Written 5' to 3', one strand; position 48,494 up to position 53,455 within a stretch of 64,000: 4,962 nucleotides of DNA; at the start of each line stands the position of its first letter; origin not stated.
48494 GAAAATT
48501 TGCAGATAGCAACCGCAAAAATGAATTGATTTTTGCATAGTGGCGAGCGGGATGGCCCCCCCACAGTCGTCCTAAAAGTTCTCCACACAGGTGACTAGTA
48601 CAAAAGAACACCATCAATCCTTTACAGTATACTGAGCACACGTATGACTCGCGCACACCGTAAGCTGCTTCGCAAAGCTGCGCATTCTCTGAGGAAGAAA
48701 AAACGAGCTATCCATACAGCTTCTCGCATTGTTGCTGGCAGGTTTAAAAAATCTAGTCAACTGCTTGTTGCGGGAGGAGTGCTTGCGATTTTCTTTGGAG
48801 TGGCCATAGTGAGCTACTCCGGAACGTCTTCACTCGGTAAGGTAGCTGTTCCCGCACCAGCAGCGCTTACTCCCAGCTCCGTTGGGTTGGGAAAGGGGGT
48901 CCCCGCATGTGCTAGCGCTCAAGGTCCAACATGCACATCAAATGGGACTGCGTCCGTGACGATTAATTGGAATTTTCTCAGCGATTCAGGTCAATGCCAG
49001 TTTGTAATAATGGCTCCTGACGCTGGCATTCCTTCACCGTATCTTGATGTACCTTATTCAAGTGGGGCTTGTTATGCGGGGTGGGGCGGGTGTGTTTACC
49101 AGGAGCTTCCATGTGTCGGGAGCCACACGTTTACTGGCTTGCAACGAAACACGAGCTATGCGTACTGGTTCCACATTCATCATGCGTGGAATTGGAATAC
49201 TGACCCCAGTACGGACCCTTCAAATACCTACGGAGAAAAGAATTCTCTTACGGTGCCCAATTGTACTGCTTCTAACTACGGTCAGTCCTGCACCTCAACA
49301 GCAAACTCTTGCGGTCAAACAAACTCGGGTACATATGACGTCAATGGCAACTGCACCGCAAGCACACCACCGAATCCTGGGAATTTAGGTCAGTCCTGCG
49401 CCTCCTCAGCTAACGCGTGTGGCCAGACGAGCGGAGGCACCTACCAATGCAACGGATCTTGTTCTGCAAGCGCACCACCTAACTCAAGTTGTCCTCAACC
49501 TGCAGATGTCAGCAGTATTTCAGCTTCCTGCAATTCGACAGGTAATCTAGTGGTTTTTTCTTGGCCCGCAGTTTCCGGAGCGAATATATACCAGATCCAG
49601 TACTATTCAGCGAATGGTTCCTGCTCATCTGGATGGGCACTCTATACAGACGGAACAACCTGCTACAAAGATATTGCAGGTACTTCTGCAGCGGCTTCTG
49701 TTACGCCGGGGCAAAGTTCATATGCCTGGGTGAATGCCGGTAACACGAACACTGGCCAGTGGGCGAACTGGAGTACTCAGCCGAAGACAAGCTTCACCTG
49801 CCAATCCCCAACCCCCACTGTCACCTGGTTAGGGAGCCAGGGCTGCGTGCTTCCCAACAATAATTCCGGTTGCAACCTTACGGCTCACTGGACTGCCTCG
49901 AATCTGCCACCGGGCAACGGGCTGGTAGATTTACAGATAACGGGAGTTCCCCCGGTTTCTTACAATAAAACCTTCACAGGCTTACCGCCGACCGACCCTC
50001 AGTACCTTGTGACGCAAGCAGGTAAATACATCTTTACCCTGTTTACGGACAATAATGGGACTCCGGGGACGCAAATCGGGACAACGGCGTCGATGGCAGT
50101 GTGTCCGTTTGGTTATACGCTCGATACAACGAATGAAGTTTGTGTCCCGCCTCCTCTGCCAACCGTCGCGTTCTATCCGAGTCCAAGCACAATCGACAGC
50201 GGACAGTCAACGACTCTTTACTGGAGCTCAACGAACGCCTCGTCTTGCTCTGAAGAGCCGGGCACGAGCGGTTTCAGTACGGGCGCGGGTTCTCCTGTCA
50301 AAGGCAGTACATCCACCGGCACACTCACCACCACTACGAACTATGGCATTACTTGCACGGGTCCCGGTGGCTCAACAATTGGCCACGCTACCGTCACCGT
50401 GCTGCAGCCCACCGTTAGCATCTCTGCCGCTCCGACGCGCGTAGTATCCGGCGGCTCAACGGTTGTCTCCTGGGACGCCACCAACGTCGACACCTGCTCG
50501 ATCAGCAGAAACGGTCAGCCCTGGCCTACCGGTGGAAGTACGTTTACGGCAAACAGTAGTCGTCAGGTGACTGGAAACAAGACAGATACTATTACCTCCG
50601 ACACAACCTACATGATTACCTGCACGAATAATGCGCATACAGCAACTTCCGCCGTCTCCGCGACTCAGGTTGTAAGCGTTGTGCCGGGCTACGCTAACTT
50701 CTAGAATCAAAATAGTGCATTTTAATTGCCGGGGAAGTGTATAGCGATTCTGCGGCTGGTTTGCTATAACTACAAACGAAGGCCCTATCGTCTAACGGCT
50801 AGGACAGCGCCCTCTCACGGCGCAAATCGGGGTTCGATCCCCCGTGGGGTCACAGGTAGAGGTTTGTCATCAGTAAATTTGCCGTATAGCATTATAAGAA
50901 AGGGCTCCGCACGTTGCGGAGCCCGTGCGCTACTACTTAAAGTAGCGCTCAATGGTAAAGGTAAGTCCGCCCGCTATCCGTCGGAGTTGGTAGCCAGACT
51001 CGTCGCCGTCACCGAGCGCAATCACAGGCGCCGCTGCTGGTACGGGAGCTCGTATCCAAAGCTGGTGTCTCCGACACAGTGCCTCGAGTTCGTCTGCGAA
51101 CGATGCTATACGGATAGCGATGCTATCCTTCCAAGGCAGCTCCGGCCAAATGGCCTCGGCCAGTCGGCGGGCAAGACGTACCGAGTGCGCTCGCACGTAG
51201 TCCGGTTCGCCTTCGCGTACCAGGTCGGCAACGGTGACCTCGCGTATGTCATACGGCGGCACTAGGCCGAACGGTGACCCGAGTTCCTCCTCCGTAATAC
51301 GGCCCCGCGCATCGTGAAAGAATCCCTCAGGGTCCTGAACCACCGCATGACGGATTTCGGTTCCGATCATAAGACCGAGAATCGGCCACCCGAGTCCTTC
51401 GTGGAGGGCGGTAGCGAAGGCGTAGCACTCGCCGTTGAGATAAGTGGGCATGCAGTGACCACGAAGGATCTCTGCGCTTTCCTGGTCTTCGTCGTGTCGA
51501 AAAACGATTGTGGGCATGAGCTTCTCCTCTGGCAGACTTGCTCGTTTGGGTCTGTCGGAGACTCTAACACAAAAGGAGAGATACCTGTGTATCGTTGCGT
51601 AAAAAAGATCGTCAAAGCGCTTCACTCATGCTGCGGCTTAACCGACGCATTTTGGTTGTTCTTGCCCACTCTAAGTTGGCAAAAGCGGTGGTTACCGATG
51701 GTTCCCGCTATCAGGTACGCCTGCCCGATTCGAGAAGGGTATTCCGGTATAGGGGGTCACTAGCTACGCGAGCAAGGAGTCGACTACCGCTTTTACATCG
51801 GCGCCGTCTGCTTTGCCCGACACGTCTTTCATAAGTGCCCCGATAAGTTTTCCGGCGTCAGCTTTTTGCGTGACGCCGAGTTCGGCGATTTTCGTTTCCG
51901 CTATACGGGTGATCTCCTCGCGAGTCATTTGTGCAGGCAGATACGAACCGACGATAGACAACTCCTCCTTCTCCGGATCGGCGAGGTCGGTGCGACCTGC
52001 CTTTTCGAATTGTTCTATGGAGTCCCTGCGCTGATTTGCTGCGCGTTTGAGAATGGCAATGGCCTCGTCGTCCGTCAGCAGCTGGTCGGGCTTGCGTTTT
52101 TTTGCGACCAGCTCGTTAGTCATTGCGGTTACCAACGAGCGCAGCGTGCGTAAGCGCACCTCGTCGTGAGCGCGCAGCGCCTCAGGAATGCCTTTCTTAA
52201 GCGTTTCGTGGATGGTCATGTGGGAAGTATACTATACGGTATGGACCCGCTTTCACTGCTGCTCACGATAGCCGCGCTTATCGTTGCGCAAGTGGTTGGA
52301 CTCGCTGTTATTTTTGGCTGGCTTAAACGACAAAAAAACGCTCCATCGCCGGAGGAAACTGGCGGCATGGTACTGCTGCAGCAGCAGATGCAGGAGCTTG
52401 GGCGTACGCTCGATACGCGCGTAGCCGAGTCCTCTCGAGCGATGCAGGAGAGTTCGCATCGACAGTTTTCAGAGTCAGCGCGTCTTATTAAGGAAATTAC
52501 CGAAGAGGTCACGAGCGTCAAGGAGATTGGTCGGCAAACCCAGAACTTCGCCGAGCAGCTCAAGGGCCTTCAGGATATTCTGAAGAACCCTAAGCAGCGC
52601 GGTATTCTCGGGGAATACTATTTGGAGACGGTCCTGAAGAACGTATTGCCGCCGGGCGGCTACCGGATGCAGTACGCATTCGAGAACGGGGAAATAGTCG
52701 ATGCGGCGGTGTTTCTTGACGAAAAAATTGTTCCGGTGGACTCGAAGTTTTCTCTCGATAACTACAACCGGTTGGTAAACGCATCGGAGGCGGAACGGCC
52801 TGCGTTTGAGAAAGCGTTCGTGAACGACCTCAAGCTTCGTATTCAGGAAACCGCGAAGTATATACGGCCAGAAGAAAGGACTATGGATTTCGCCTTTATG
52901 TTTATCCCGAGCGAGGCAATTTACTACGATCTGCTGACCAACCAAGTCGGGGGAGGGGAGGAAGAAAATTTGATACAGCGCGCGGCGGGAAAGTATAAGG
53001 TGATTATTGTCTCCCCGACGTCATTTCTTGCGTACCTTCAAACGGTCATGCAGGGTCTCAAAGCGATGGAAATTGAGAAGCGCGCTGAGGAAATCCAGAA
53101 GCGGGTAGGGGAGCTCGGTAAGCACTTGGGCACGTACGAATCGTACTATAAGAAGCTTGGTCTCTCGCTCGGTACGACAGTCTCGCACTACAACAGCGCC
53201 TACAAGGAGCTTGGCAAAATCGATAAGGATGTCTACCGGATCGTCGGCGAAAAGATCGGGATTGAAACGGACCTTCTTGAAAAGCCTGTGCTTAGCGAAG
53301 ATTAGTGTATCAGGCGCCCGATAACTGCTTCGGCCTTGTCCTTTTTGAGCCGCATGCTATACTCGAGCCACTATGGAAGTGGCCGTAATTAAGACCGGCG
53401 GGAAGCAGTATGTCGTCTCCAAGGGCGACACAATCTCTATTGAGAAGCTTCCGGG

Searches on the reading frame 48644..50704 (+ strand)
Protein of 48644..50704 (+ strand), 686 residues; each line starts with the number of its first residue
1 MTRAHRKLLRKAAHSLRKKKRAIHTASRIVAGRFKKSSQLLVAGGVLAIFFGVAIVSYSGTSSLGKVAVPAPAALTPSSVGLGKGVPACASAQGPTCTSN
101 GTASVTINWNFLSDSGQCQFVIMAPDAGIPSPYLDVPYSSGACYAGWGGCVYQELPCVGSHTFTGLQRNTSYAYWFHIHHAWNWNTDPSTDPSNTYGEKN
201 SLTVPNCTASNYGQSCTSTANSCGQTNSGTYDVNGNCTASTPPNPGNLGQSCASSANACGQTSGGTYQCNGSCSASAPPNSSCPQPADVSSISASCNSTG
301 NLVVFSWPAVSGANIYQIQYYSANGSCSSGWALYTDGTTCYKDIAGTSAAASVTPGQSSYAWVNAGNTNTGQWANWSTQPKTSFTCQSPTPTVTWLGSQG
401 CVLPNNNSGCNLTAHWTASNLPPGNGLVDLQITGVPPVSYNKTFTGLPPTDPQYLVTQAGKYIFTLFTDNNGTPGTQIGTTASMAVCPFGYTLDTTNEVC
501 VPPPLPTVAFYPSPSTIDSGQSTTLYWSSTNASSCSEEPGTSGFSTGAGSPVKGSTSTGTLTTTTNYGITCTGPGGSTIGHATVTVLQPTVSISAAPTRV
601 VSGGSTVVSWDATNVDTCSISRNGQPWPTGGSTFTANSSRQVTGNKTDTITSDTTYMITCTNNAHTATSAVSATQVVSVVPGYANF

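Call 49: search_protein_families(library=pfam, proteins=[window:48644-50704:+], max_evalue=0.001)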
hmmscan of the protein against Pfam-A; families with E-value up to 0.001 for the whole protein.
window:48644-50704:+ (686 aa): 0 families

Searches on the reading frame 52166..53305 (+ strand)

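Call 49: search_protein_families(library=pfam, proteins=[window:52166-53305:+], max_evalue=0.001)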
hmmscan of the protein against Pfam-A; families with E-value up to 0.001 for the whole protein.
window:52166-53305:+ (379 aa): 1 family
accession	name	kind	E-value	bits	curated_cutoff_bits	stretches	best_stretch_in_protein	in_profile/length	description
PF02646.22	RmuC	-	6.1e-54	183.5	26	1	74-350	2-271/291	RmuC family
